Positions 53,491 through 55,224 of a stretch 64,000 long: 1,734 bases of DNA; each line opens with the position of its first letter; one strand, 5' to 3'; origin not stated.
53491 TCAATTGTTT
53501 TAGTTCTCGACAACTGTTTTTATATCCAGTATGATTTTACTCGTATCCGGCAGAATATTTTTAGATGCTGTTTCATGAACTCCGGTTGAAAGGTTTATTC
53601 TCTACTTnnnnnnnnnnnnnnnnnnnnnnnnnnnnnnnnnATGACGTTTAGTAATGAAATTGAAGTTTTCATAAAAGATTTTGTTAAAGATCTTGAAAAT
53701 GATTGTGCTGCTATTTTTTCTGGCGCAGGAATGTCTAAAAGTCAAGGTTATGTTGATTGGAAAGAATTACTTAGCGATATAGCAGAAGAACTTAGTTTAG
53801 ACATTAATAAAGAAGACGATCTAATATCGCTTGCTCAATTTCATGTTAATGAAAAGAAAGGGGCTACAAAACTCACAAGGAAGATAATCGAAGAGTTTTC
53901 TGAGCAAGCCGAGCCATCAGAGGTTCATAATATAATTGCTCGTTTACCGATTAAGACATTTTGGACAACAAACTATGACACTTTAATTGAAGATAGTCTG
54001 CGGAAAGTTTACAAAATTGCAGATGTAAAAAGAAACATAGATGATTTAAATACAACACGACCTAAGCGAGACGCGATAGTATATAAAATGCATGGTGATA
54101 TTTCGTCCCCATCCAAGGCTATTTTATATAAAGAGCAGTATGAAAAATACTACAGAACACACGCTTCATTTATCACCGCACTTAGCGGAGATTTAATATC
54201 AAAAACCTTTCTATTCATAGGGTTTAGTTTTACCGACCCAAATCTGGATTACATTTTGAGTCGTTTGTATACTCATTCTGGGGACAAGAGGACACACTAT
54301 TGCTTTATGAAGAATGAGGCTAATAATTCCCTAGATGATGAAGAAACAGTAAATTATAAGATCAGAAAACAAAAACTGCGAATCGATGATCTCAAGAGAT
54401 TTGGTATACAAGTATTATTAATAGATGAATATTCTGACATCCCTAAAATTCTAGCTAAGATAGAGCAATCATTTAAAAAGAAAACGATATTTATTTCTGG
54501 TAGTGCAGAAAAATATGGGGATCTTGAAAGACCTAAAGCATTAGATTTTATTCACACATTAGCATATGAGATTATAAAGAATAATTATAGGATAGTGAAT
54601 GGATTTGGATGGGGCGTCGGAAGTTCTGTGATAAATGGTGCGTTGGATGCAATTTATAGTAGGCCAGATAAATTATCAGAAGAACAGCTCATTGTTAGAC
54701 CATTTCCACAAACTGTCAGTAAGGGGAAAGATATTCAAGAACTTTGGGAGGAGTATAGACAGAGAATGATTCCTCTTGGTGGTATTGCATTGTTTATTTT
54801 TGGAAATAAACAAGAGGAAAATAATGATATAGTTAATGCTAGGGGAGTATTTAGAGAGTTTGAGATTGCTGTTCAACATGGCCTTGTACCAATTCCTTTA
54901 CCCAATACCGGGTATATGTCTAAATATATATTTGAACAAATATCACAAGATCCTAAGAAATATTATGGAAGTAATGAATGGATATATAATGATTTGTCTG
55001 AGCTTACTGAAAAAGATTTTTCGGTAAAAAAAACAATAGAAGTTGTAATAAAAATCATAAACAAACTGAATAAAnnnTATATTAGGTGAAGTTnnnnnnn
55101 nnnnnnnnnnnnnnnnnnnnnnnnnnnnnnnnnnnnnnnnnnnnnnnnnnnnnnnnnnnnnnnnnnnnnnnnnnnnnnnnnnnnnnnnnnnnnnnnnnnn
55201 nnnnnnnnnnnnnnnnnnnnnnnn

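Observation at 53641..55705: Thoeris-type antiphage system: ThsA (SIR2-SLOG) and ThsB (TIR) pair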

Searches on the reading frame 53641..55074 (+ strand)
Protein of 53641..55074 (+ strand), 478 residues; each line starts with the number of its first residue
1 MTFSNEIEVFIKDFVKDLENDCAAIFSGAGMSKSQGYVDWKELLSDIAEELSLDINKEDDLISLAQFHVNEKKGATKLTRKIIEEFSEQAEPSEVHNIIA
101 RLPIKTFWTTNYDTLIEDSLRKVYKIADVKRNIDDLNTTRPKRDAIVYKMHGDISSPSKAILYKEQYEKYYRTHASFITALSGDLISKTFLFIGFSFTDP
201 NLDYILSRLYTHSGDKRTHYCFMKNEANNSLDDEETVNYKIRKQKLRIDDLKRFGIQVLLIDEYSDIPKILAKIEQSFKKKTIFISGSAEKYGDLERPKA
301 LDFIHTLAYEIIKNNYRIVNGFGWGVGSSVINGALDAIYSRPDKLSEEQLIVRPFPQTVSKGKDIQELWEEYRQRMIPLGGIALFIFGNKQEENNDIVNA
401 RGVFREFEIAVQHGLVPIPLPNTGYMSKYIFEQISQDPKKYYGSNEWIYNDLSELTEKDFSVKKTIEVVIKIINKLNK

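Call 3: search_protein_families(proteins=[window:53641-55074:+], library=padloc)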
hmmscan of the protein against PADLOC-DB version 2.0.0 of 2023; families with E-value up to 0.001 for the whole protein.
window:53641-55074:+ (478 aa): 13 families
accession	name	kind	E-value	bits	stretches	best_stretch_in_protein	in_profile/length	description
PDLC00407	ThsA1|ThsA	-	8.2e-203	672.3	1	3-478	2-477/478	STALD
PDLC00412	ThsA1|ThsA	-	2.8e-121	402.5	1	168-477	1-312/314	STALD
PDLC00409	ThsA1|ThsA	-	6.8e-106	351.1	1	1-257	1-242/242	STALD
PDLC00416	ThsA1|ThsA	-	5.5e-77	256.4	1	248-476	2-225/226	STALD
PDLC02184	Dsr2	-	7.3e-20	68.6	1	3-201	5-213/1222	-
PDLC03856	LmuA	-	2.7e-17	61.1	1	10-241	4-246/433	-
PDLC04968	PDC-S25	-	1.2e-15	55.5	1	87-282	120-311/517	-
PDLC04967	PDC-S25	-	3.6e-13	47.4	1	105-276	147-313/528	-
PDLC02384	pAgo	-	9.5e-09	32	1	85-231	113-261/1030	-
PDLC02419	Aga_SIR2-PNTD1-PNTD2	-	1.1e-05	22.4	1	80-156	92-176/558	Class I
PDLC05060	PDC-S65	-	1.2e-05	22.5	1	89-153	28-98/503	-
PDLC02401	Aga_SIR2-PNTD1-PNTD2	-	3.2e-05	20.9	1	79-156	64-149/524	Class I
PDLC05061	PDC-S65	-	4.5e-05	20.9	1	88-153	119-190/592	-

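Call 4: search_protein_families(proteins=[window:53641-55074:+], library=ncbifam, max_evalue=0.01)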
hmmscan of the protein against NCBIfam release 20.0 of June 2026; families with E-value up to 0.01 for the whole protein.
window:53641-55074:+ (478 aa): 1 family
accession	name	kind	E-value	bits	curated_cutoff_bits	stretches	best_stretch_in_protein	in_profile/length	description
NF041819.1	Dsr2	equivalog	3.7e-19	68.3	1400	1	5-201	2-208/1215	anti-phage defense-associated sirtuin Dsr2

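Call 7: profile_search(protein=window:53641-55074:+)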
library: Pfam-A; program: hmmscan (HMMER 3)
A. the first sequence (478 residues): domains with independent E <= 10: 5; with E <= 0.001: 2
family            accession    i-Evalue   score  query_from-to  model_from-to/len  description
STALD             PF18185.7     2.4e-71   240.0     266-475         1-210/211  Sir2- and TIR-associating SLOG family
SIR2_2            PF13289.12    3.1e-29   102.3     106-232         2-125/141  SIR2-like domain
AAA_14            PF13173.12       0.21    12.1     215-291        29-101/129  AAA domain
DUF2267           PF10025.14       0.52    11.0      13-103        42-116/122  Uncharacterized conserved protein (DUF2267)
SIR2              PF02146.23       0.78    10.1      28-117         1-91/180  Sir2 family

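Call 9: search_solved_structures(query=window:53641-55074:+, show_alignments=2)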
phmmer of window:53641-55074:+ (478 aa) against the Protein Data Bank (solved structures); distinct sequences matched with E-value up to 0.001: 10.
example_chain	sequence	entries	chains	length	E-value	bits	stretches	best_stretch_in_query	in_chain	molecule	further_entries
8wc0_A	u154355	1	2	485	8.3e-191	638.2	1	2-476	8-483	NAD(+) hydrolase ThsA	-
6lhx_A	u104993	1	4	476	6.7e-136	457.2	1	7-476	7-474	ThsA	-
8bto_A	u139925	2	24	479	6.5e-135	453.9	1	6-476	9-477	NAD(+) hydrolase ThsA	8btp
7uxt_B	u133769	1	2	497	1.3e-107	364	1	10-475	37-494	USG protein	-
7uxs_B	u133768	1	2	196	5.2e-37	131.2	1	281-476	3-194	BcThsA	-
9v0g_E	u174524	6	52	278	1e-16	64.3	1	24-209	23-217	NAD-dependent protein deacetylase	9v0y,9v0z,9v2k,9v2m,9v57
9v12_i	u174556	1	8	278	3.2e-14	56.1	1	24-209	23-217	NAD-dependent protein deacetylase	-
8zsf_D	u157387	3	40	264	4e-14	55.8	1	16-210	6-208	Sir2 family NAD-dependent protein deacetylase | KomC, SIR2 domain protein, NADase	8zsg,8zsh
9xvc_H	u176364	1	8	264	3.7e-13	52.6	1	16-210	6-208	KomC(H146N), a SIR2-domain NADase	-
8zsi_E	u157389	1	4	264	9.2e-13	51.3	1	16-210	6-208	Sir2 family NAD-dependent protein deacetylase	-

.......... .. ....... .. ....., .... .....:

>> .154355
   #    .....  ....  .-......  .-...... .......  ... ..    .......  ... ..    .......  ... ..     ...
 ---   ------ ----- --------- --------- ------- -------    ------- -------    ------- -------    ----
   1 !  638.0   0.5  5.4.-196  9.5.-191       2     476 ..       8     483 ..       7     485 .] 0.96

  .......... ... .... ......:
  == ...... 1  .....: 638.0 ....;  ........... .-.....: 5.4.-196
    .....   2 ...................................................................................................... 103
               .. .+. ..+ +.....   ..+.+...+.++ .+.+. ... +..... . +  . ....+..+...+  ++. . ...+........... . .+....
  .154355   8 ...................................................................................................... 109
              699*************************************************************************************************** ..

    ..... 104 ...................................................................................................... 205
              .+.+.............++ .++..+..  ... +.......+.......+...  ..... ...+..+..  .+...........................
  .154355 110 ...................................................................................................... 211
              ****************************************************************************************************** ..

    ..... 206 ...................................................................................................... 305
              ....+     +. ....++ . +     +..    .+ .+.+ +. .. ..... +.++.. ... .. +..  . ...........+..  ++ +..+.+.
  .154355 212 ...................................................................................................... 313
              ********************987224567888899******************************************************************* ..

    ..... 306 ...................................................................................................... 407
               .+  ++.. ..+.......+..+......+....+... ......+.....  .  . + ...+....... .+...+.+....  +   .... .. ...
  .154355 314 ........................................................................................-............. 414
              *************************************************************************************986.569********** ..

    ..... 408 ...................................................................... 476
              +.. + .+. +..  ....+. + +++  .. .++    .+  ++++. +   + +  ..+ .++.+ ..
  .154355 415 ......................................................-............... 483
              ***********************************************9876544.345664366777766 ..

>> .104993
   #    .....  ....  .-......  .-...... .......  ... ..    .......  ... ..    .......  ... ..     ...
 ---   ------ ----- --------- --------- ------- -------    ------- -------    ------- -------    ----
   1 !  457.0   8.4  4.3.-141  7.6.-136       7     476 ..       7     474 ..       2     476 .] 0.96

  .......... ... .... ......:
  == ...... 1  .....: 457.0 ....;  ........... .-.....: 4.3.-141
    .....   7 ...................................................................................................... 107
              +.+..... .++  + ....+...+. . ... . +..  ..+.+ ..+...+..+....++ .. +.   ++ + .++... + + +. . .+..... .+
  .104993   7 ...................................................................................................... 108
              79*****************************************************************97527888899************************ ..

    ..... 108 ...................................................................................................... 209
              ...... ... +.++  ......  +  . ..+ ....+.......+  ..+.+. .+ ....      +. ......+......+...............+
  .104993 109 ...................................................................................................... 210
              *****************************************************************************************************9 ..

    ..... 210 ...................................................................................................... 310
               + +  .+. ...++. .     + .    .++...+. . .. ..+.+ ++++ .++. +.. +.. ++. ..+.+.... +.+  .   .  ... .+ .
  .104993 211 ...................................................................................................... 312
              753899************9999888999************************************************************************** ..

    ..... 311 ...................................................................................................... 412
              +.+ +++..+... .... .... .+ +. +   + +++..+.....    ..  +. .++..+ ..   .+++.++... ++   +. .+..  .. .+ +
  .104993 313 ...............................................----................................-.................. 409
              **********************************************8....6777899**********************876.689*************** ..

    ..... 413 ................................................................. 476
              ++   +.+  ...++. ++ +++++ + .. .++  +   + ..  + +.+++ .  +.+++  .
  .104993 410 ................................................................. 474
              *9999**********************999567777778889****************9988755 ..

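Call 55: list_cluster_members(proteins=[window:53641-55074:+, window:55094-55702:+, P0121])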
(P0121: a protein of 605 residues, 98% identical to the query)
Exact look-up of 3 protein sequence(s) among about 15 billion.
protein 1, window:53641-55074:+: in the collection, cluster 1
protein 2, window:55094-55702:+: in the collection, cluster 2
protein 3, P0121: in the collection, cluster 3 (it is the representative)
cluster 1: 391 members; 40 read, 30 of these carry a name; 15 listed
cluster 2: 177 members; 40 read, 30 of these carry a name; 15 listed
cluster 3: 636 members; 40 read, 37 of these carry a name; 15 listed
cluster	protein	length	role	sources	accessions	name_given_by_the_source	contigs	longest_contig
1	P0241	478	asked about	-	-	SIR2 family protein [Escherichia coli] | SIR2 family protein n=1 Tax=Enterobacteriaceae TaxID=543 RepID=UPI0002A2E612 | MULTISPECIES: SIR2 family protein [Enterobacteriaceae]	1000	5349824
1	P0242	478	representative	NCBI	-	-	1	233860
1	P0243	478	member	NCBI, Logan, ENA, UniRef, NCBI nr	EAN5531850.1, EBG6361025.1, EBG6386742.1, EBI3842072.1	hypothetical protein GTT01_001975 [Salmonella enterica] | SIR2 family protein n=1 Tax=Citrobacter braakii TaxID=57706 RepID=UPI0012D5BD42 | hypothetical protein [Salmonella enterica]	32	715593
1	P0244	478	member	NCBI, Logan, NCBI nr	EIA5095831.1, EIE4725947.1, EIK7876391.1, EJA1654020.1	SIR2 family protein [Escherichia coli]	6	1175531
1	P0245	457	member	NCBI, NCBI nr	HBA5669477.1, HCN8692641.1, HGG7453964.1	TPA: SIR2 family protein, partial [Escherichia coli] | hypothetical protein [Escherichia coli]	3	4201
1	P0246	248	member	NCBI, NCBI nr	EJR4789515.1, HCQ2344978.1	TPA: SIR2 family protein, partial [Escherichia coli] | SIR2 family protein [Escherichia coli]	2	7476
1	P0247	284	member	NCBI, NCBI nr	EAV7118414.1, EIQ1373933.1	SIR2 family protein, partial [Salmonella enterica subsp. enterica serovar Barranquilla] | hypothetical protein [Salmonella enterica]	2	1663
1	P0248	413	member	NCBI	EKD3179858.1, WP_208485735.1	SIR2 family protein, partial [Escherichia coli]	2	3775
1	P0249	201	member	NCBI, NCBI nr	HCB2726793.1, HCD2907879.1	TPA: SIR2 family protein, partial [Klebsiella pneumoniae] | SIR2 family protein [Klebsiella pneumoniae]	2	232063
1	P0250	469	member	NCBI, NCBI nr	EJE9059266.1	SIR2 family protein, partial [Escherichia coli] | SIR2 family protein [Escherichia coli]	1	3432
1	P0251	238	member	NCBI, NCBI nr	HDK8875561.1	TPA: SIR2 family protein, partial [Escherichia coli] | SIR2 family protein [Escherichia coli]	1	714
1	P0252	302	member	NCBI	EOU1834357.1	SIR2 family protein, partial [Escherichia coli]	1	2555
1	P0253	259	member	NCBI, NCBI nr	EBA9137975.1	hypothetical protein CEJ07_23260, partial [Salmonella enterica] | hypothetical protein [Salmonella enterica]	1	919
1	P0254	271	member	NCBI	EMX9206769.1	SIR2 family protein, partial [Escherichia coli]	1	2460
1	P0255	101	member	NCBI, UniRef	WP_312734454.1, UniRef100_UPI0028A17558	SIR2 family protein, partial [Escherichia coli] | SIR2 family protein n=1 Tax=Escherichia coli TaxID=562 RepID=UPI0028A17558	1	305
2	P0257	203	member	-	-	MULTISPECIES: TIR domain-containing protein [Enterobacteriaceae] | Thoeris protein ThsB TIR-like domain-containing protein n=7 Tax=Escherichia coli ...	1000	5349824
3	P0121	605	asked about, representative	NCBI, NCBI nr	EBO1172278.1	NACHT domain-containing protein, partial [Salmonella enterica] | NACHT domain-containing protein [Salmonella enterica]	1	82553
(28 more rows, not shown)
